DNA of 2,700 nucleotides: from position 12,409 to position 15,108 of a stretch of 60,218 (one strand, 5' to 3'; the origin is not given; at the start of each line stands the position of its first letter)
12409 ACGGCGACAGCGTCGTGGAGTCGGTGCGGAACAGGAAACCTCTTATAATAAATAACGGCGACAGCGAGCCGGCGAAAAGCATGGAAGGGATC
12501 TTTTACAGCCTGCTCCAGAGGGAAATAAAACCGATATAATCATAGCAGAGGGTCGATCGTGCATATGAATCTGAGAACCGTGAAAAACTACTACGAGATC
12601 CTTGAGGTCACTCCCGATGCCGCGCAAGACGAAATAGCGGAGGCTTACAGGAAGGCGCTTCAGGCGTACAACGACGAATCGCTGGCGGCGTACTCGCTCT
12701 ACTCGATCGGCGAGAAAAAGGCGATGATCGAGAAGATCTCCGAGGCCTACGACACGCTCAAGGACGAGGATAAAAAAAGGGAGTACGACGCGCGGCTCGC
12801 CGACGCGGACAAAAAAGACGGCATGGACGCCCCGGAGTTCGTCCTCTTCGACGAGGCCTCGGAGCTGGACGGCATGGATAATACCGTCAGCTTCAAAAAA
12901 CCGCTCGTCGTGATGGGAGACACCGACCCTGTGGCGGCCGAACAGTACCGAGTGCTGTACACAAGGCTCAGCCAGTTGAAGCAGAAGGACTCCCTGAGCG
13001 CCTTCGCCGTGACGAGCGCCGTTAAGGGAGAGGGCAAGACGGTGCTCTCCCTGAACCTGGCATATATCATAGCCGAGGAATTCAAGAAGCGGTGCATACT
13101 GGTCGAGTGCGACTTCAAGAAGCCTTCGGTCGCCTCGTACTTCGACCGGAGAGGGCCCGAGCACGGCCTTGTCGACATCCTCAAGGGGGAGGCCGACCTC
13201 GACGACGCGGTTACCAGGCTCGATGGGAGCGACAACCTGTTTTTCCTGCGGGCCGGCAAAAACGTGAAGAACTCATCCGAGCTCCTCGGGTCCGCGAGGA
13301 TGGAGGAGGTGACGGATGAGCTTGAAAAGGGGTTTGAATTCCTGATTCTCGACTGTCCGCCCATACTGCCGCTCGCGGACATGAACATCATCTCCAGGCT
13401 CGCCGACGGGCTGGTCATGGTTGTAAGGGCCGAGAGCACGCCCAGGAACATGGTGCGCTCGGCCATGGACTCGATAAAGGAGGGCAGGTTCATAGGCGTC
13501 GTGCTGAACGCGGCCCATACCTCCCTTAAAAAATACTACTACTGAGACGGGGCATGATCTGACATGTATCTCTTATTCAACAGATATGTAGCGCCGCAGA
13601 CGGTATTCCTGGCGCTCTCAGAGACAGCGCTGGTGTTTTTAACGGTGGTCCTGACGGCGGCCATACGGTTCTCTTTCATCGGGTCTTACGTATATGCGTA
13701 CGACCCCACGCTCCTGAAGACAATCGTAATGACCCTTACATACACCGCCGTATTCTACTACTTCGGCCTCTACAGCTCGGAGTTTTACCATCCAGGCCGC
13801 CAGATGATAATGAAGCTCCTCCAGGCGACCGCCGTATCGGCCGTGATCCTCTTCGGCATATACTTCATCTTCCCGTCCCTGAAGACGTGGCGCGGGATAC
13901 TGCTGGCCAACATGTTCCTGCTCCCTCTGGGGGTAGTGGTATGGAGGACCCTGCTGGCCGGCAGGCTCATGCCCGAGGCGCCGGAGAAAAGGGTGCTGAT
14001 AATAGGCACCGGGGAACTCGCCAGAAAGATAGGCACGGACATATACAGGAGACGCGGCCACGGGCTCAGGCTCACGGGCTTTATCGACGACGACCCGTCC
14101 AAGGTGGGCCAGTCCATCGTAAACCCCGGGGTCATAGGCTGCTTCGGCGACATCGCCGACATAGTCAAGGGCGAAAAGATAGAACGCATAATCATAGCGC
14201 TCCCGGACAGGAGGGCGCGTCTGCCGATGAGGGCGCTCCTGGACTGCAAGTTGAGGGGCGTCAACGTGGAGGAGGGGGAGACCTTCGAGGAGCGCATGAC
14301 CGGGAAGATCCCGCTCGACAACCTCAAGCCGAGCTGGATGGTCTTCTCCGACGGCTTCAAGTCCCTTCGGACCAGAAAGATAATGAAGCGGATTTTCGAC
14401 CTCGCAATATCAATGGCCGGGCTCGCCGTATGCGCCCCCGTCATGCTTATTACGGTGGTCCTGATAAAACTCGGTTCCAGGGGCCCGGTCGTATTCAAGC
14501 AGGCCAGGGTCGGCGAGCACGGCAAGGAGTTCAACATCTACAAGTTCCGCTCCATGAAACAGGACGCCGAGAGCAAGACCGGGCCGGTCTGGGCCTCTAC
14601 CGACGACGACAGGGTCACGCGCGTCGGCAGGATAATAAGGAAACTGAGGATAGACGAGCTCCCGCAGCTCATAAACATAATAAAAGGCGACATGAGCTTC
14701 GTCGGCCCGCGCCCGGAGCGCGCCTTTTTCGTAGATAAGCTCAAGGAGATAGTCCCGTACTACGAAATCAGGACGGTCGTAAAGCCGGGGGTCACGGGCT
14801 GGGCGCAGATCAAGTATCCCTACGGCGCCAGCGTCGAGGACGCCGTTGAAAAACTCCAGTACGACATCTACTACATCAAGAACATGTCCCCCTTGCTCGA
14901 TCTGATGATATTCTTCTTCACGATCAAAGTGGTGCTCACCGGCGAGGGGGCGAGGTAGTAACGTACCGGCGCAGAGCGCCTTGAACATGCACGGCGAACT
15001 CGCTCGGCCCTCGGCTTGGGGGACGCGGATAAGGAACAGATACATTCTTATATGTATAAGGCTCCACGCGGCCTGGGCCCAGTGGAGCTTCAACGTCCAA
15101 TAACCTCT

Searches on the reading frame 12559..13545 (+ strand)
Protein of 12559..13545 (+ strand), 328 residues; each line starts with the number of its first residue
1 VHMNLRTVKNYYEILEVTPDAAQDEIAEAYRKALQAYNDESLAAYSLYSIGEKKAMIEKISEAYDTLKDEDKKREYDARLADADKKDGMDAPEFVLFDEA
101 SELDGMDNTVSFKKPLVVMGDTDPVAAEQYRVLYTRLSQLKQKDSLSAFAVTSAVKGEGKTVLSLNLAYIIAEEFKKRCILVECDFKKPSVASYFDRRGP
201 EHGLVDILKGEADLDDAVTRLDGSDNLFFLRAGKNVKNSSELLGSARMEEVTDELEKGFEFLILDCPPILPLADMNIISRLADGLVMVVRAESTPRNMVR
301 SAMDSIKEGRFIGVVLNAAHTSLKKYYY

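Call 7: search_protein_families(library=ncbifam, proteins=[window:12559-13545:+], max_evalue=0.00001)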
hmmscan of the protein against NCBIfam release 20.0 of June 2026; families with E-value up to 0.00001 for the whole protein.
window:12559-13545:+ (328 aa): 15 families
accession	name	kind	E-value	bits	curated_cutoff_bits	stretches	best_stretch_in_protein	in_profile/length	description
TIGR03018.1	pepcterm_TyrKin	hypoth_equivalog_domain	3.8e-44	150.5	230.65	1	118-317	3-207/207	XrtA-associated tyrosine autokinase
TIGR01007.1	eps_fam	subfamily_domain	1.2e-36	126.2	108.05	1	128-328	1-200/204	polysaccharide biosynthesis tyrosine autokinase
TIGR01005.1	eps_transp_fam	subfamily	3.6e-29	101.5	411.7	1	118-321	518-720/754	exopolysaccharide transport protein family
NF008568.0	PRK11519.1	equivalog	3.6e-21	75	1068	1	115-325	495-704/720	tyrosine-protein kinase Wzc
TIGR03029.1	EpsG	equivalog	2.1e-18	66.4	313.8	1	126-305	83-259/274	chain length determinant protein tyrosine kinase EpsG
NF007350.0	PRK09841.1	equivalog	1.6e-17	62.9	1248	1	124-318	509-702/726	tyrosine-protein kinase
TIGR02349.1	DnaJ_bact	equivalog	3e-10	40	377.2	1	10-94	1-81/354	molecular chaperone DnaJ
TIGR01969.1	minD_arch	subfamily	4.2e-10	39.2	201.75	1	150-318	4-169/251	cell division ATPase MinD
TIGR01968.1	minD_bact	equivalog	4.4e-10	39.3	212.9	1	150-292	5-144/261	septum site-determining protein MinD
NF008035.0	PRK10767.1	subfamily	8.5e-08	31.6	338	1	9-82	4-72/374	molecular chaperone DnaJ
NF010894.0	PRK14301.1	equivalog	4.2e-07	29.3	548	1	9-78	4-68/373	chaperone protein DnaJ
NF010892.0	PRK14299.1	equivalog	1.2e-06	28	392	1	8-92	3-80/291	chaperone protein DnaJ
NF010874.0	PRK14281.1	equivalog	4.6e-06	26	619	1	9-78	3-67/397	chaperone protein DnaJ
NF010885.0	PRK14292.1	equivalog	9e-06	24.9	585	0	10-93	3-78/371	chaperone protein DnaJ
NF010872.0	PRK14279.1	equivalog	9.5e-06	24.9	556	0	9-78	9-73/394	molecular chaperone DnaJ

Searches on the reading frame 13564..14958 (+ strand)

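Call 7: search_protein_families(library=ncbifam, proteins=[window:13564-14958:+], max_evalue=0.00001)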
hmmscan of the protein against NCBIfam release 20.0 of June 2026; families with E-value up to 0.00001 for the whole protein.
window:13564-14958:+ (464 aa): 12 families
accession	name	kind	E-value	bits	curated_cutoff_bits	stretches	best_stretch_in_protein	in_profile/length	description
TIGR03013.1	EpsB_2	subfamily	3.6e-144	481.1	393.35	1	23-464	4-443/443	TIGR03013 family XrtA/PEP-CTERM system glycosyltransferase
TIGR03025.1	EPS_sugtrans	subfamily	5e-125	418.2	295.55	1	23-464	6-445/445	exopolysaccharide biosynthesis polyprenyl glycosylphosphotransferase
TIGR03023.1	WcaJ_sugtrans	equivalog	2.3e-100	337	410.75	1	21-463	4-452/453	undecaprenyl-phosphate glucose phosphotransferase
TIGR03022.1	WbaP_sugtrans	subfamily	2e-63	215.3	403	1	22-464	7-456/456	undecaprenyl-phosphate galactose phosphotransferase WbaP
NF050817.1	PolSacchBiosHfsE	equivalog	4.7e-54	183.9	750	1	43-459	41-461/467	polysaccharide biosynthesis protein HfsE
NF041877.1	EPS_EpsZ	equivalog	1.8e-53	181.8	800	1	21-463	14-458/459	exopolysaccharide biosynthesis polyisoprenyl-phosphate hexose-1-phosphate transferase EpsZ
NF007518.0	PRK10124.1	equivalog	7.2e-50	170.1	684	1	52-454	47-454/464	undecaprenyl-phosphate glucose phosphotransferase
NF052601.1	undeca_RfbP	equivalog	6e-37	127.2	330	2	347-459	131-237/244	undecaprenyl-phosphate galactose phosphotransferase family protein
NF011751.0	PRK15204.1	equivalog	5.6e-32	110.9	907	1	141-463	146-475/476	undecaprenyl-phosphate galactose phosphotransferase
NF045514.1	glycotran_HepC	equivalog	6.9e-25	87.6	140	1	270-384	112-211/220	heterocyst development glycosyltransferase HepC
NF003995.0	PRK05472.2-4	subfamily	3.3e-07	30.1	126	1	141-232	83-172/213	redox-sensing transcriptional repressor Rex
NF003993.0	PRK05472.2-2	equivalog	4.7e-06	26.3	217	0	143-232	85-172/212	redox-sensing transcriptional repressor Rex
